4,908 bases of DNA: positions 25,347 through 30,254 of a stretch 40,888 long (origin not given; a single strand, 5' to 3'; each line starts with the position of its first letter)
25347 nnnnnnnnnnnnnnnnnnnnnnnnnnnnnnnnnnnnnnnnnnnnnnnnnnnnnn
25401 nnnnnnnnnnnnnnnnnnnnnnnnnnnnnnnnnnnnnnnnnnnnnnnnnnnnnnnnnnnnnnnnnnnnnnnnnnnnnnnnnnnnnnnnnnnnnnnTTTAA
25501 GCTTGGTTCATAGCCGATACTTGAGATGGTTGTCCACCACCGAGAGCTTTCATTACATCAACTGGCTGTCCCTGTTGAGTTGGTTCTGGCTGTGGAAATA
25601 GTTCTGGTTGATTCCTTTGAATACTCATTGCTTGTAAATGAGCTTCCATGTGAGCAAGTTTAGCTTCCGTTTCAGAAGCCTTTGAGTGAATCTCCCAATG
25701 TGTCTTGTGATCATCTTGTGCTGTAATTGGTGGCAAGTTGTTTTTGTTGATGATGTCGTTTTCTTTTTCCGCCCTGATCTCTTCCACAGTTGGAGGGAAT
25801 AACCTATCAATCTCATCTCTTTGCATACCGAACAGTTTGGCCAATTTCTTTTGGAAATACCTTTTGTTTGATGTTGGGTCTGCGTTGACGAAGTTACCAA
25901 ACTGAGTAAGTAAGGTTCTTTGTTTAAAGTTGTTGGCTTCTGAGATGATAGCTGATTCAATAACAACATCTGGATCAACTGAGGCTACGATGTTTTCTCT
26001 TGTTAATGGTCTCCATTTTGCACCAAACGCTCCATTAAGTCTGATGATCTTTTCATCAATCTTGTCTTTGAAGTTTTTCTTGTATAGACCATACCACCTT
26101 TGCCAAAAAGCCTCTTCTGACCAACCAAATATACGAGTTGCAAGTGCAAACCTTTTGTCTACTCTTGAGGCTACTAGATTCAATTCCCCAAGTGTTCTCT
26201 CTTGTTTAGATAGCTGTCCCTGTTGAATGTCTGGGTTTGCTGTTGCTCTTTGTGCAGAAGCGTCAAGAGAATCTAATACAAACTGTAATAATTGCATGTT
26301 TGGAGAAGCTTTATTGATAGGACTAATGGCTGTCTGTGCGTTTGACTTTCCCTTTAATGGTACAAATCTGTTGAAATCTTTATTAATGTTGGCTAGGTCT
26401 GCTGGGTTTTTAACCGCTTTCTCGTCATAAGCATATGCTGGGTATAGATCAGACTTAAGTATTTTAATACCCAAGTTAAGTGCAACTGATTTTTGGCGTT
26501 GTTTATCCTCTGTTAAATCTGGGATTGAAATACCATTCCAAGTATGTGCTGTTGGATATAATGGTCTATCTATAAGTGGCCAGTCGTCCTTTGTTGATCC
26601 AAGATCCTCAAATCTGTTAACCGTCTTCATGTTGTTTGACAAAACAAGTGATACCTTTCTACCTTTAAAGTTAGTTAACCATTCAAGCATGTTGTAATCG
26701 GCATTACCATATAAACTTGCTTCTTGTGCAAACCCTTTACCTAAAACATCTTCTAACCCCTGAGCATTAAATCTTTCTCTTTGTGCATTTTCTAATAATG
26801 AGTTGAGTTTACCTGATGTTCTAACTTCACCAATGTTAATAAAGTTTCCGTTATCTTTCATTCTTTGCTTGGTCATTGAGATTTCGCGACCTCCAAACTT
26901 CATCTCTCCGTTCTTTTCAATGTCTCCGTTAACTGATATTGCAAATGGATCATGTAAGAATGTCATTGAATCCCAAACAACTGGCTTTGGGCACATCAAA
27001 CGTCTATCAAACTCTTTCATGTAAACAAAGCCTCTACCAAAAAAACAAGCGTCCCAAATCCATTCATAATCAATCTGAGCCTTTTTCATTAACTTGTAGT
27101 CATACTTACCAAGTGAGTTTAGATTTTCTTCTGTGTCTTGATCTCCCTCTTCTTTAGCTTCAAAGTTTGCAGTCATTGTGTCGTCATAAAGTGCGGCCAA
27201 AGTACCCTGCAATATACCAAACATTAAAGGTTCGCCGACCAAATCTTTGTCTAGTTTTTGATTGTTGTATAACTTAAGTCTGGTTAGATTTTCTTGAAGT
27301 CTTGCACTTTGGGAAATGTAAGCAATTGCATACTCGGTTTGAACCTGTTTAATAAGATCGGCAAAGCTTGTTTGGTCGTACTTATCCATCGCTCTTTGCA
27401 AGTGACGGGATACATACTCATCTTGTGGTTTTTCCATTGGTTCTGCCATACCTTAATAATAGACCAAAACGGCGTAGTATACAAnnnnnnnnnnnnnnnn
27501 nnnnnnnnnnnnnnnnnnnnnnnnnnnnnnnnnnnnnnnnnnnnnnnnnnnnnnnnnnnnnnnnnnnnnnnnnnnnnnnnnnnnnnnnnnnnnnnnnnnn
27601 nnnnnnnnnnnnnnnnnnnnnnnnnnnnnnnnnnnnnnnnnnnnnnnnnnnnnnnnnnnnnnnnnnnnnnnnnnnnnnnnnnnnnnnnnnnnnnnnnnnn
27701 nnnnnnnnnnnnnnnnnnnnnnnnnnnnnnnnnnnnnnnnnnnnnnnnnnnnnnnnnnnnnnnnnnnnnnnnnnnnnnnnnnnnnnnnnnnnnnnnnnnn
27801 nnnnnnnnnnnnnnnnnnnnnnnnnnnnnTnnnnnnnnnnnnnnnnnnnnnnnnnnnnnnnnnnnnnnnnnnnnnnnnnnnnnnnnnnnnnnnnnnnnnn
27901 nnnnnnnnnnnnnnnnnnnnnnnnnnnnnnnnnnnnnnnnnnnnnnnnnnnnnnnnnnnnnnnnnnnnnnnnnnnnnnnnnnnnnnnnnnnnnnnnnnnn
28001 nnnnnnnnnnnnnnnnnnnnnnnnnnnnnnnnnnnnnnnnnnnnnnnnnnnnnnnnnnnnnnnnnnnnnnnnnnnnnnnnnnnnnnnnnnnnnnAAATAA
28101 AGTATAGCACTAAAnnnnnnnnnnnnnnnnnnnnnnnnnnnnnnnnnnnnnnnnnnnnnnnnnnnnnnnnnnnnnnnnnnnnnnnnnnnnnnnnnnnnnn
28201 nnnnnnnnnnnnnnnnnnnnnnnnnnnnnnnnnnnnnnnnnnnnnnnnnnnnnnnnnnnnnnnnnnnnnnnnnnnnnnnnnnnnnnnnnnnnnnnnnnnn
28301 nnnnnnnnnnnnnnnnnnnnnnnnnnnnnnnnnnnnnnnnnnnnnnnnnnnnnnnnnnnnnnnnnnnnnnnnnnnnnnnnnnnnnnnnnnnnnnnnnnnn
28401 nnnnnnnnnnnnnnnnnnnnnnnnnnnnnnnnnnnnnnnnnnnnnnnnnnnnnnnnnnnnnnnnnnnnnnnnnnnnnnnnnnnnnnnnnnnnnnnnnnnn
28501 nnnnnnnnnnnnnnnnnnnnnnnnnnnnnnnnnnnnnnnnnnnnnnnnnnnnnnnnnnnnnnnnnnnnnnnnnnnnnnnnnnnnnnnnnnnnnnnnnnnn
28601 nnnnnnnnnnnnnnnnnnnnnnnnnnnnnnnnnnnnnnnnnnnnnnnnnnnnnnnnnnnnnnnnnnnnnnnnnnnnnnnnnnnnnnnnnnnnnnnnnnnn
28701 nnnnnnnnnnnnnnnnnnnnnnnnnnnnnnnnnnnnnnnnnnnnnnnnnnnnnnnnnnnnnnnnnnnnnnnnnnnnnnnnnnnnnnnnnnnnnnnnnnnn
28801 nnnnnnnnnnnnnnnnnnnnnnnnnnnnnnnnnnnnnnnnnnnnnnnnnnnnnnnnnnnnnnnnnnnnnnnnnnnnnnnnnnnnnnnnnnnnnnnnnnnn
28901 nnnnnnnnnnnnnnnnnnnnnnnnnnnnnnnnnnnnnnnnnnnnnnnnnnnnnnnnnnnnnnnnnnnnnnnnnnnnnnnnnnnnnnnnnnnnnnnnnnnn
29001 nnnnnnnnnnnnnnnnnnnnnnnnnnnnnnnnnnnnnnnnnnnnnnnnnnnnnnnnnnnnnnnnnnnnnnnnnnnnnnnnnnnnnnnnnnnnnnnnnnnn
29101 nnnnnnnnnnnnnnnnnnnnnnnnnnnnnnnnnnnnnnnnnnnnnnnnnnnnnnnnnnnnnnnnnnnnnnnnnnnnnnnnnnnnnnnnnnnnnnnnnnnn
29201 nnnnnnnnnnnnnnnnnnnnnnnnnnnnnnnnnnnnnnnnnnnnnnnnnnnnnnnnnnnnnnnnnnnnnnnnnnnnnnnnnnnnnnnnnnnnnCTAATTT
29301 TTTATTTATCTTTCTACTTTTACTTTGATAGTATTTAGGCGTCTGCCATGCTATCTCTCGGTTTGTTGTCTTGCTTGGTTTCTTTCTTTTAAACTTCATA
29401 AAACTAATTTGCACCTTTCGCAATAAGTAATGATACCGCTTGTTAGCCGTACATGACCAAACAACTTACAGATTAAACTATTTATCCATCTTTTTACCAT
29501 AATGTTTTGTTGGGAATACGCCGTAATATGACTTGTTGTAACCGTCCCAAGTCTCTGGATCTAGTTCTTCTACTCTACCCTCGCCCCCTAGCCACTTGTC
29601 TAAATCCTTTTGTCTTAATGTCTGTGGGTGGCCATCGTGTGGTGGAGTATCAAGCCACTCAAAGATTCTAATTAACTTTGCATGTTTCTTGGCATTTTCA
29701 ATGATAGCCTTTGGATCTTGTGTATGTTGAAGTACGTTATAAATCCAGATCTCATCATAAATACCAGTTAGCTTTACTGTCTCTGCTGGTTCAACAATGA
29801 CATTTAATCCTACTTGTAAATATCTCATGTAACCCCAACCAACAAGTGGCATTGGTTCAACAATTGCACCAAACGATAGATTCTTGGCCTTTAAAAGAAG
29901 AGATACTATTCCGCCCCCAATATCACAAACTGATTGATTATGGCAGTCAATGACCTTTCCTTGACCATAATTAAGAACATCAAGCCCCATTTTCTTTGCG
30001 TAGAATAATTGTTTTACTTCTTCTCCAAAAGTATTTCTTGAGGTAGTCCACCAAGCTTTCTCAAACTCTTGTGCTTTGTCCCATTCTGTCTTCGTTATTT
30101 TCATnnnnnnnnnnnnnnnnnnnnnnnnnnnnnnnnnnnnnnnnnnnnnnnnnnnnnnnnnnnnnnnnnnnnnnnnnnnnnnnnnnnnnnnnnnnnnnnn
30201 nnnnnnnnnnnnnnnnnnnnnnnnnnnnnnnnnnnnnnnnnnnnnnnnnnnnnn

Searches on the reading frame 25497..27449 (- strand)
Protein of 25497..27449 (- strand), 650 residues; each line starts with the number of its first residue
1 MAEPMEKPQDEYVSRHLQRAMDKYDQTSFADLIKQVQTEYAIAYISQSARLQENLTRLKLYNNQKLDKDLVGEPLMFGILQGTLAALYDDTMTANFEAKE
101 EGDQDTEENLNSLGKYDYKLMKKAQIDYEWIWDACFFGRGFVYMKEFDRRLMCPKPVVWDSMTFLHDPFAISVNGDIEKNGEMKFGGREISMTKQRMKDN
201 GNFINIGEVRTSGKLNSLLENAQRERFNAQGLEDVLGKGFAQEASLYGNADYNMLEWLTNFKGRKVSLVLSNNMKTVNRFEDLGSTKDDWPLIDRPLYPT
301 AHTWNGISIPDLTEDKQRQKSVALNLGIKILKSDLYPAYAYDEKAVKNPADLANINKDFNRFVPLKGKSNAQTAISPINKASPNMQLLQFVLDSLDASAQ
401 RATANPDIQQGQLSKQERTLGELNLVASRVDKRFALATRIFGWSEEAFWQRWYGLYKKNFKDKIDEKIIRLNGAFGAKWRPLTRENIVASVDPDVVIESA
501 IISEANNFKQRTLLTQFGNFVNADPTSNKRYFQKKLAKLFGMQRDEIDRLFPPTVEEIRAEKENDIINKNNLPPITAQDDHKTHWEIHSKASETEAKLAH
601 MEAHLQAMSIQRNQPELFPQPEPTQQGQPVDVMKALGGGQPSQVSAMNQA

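Call 40: search_protein_families(library=phrogs, proteins=[window:25497-27449:-], max_evalue=0.001)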
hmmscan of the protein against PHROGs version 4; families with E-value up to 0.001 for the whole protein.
window:25497-27449:- (650 aa): 1 family
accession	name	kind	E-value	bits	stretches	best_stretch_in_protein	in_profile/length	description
phrog_1216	-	head and packaging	1e-05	25.3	1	287-612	338-659/714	portal protein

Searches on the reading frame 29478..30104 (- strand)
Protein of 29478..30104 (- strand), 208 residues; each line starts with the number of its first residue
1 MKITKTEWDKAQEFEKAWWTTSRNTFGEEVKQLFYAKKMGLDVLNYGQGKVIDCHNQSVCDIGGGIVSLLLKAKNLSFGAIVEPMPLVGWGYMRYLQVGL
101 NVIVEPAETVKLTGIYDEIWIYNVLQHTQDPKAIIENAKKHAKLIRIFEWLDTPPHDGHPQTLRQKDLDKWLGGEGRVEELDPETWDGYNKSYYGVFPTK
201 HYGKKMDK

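Call 40: search_protein_families(library=phrogs, proteins=[window:29478-30104:-], max_evalue=0.001)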
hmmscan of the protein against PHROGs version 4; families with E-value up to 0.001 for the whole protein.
window:29478-30104:- (208 aa): 1 family
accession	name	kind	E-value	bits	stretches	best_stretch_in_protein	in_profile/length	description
phrog_3603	-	unknown function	7.5e-45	154.2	1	11-197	7-186/187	-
